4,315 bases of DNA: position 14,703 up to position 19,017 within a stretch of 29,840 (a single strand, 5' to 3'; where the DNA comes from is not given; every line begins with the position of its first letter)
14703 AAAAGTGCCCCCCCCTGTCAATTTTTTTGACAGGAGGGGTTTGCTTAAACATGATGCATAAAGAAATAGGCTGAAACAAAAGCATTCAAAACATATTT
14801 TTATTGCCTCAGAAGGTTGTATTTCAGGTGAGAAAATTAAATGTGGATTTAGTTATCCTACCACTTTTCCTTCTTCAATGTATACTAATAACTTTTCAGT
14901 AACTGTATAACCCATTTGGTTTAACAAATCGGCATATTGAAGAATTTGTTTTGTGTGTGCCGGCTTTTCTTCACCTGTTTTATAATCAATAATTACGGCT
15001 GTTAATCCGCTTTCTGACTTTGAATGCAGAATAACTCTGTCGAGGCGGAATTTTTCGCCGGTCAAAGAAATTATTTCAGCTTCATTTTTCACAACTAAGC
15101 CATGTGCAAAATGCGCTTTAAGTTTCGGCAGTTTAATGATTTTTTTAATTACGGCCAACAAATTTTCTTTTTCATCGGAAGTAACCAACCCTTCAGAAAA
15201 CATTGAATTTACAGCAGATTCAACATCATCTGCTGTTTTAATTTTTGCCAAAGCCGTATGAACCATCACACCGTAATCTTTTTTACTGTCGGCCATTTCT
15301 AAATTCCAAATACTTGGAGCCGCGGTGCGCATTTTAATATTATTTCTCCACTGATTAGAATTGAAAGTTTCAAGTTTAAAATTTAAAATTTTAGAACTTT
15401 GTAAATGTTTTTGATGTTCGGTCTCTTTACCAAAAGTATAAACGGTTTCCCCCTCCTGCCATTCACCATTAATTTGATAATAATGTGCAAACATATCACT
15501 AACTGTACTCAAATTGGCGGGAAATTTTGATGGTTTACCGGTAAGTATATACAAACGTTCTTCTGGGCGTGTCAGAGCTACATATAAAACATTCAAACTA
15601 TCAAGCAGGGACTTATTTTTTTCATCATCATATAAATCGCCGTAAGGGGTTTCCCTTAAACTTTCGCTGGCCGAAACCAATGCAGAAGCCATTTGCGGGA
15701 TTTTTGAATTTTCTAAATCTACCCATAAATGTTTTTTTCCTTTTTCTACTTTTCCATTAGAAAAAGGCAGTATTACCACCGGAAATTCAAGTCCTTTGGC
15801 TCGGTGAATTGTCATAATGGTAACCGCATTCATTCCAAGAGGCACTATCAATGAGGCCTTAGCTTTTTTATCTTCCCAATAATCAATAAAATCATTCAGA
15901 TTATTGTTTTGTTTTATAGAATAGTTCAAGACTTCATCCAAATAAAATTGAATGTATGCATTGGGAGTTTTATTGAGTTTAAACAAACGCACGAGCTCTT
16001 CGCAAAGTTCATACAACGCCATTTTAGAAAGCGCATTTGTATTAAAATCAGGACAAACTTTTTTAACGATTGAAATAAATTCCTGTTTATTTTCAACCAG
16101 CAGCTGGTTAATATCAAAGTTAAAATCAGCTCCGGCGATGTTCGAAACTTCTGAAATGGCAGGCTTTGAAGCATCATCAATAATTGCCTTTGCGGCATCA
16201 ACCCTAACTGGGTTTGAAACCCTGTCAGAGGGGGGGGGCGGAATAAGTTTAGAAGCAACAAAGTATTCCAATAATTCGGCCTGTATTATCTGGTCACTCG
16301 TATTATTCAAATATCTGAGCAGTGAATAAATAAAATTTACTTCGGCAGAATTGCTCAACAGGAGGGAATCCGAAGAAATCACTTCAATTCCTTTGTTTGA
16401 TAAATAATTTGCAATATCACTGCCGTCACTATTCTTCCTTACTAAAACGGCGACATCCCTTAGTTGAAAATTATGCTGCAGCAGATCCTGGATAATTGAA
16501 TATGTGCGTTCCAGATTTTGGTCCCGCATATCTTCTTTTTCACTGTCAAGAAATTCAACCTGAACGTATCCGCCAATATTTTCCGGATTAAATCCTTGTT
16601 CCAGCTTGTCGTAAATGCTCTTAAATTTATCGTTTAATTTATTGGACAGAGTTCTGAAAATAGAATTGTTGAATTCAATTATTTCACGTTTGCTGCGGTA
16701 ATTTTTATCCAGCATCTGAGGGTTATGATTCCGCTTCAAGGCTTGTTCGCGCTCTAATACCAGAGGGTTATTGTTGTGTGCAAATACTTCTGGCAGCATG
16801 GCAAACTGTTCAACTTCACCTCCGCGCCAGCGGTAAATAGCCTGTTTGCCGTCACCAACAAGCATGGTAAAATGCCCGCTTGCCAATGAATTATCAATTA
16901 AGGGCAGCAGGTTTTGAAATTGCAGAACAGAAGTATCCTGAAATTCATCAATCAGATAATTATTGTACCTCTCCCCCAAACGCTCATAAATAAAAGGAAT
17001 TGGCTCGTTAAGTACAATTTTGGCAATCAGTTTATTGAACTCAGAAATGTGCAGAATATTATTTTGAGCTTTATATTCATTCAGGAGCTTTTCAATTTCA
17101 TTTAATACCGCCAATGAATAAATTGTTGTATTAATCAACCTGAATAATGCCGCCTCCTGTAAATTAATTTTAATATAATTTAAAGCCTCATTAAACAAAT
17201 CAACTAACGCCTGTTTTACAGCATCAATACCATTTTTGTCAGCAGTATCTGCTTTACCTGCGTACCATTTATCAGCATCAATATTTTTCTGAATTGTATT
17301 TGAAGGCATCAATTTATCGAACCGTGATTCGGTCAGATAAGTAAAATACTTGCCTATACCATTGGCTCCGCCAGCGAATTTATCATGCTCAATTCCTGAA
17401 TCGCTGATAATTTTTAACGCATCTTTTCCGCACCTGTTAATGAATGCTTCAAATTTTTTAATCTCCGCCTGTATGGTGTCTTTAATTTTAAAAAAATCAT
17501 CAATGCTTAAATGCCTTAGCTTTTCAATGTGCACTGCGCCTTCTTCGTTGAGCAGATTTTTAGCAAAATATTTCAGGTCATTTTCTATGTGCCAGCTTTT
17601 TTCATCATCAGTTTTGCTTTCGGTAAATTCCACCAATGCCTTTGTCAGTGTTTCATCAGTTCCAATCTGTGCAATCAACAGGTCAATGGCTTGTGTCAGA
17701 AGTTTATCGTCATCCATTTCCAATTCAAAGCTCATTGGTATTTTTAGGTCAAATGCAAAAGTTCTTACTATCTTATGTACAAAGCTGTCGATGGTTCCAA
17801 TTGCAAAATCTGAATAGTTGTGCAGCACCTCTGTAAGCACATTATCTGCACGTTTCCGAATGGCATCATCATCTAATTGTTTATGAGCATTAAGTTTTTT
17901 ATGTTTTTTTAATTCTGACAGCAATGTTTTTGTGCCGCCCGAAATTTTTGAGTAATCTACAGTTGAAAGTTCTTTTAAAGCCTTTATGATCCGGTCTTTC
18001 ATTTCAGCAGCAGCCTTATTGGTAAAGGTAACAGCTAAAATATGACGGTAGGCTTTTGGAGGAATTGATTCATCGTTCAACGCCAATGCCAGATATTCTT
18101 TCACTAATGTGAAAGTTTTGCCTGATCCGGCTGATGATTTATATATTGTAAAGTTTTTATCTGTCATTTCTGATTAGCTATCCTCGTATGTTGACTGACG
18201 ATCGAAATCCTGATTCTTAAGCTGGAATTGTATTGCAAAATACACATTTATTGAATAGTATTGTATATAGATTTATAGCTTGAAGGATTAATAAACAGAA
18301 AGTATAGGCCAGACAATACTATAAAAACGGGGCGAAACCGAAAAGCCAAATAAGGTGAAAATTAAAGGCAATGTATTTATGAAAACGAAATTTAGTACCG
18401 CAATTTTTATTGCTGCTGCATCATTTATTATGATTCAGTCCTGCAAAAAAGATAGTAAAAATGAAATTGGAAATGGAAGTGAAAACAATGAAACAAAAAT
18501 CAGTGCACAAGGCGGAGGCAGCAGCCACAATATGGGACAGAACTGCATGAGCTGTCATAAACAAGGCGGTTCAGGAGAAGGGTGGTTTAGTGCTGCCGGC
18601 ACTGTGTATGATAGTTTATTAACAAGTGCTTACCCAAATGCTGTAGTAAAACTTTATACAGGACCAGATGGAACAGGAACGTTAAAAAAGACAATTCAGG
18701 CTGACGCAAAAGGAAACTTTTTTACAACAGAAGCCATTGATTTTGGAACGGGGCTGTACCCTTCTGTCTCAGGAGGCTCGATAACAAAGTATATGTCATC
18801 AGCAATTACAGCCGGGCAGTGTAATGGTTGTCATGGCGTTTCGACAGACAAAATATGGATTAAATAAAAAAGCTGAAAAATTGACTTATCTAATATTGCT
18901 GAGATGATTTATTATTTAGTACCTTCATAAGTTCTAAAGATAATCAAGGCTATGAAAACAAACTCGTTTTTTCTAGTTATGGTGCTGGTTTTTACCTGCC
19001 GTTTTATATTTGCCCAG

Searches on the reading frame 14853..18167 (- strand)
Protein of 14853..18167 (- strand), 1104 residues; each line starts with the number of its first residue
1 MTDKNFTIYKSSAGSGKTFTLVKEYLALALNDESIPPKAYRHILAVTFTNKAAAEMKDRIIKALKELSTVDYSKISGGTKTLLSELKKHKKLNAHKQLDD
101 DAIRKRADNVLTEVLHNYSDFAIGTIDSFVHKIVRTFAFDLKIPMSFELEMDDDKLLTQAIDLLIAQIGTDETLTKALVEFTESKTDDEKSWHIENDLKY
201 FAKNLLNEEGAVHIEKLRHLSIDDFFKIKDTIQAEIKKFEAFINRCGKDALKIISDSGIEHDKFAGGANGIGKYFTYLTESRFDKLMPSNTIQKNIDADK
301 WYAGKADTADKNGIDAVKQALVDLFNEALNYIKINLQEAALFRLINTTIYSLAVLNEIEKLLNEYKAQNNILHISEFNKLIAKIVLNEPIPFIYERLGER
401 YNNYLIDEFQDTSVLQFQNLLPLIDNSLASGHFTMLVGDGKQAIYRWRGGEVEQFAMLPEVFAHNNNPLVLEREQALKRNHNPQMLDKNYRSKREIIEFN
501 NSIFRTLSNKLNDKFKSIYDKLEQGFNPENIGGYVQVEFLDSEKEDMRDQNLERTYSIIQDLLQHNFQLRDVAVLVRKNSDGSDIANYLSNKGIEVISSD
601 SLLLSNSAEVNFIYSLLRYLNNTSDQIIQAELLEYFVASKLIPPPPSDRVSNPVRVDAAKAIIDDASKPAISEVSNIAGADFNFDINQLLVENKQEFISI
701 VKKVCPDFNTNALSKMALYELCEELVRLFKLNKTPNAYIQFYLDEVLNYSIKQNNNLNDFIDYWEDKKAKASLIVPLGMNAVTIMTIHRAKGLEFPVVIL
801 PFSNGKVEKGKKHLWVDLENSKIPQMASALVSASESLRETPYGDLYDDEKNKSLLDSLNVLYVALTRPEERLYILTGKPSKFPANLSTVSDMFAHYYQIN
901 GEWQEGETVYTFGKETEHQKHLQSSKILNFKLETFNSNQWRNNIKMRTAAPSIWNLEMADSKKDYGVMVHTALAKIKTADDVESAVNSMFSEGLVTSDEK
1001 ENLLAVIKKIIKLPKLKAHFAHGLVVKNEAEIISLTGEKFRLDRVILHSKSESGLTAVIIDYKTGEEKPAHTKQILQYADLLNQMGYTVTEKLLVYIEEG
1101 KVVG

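Call 9: search_protein_families(library=pfam, proteins=[window:14853-18167:-], max_evalue=0.01)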
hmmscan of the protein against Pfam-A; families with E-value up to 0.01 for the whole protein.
window:14853-18167:- (1104 aa): 8 families
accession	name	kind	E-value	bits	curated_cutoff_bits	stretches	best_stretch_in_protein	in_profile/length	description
PF00580.27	UvrD-helicase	-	6.3e-35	121.6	23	1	11-457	20-265/271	UvrD/REP helicase N-terminal domain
PF13361.12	UvrD_C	-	5.9e-27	95.4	25.6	1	485-875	2-346/350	UvrD-like helicase C-terminal domain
PF13245.12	AAA_19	-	1.9e-11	44.7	25.1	1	8-86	15-72/134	AAA domain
PF13538.12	UvrD_C_2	-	2.6e-08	34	27.4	1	782-801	2-21/52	UvrD-like helicase C-terminal domain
PF13087.12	AAA_12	-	1.6e-05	25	27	0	477-575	12-115/195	AAA domain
PF12705.13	PDDEXK_1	-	8.8e-05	23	22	1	961-1087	34-174/247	PD-(D/E)XK nuclease superfamily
PF01443.25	Viral_helicase1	-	0.0057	16.9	21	0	849-876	200-228/228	Viral superfamily 1 RNA helicase core domain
PF16796.11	Microtub_bd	-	0.0074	16.7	27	0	3-52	89-132/155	Microtubule binding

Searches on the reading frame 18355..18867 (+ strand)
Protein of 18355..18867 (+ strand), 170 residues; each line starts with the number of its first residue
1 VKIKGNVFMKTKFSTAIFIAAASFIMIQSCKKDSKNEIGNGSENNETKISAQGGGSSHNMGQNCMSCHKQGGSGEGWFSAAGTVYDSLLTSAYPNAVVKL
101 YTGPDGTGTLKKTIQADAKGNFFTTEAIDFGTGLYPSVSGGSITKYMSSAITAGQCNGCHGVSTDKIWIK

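Call 9: search_protein_families(library=pfam, proteins=[window:18355-18867:+], max_evalue=0.01)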
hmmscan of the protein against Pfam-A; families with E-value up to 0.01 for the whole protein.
window:18355-18867:+ (170 aa): 4 families
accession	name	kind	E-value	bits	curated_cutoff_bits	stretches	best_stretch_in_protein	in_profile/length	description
PF13442.11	Cytochrome_CBB3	-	0.00047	20.9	27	0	61-80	11-25/68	Cytochrome C oxidase, cbb3-type, subunit III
PF22113.1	Mtrc-MtrF_II-IV_dom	-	0.0023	17.9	30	0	50-71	145-166/176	Outer membrane cytochrome MtrC/MtrF-like, domains II/IV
PF14522.11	Cytochrome_C7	-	0.0062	16.8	24.8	0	57-70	37-50/67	Cytochrome c7 and related cytochrome c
PF09699.15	Paired_CXXCH_1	-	0.0066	16.6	20.6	0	62-73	7-18/41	Doubled CXXCH motif (Paired_CXXCH_1)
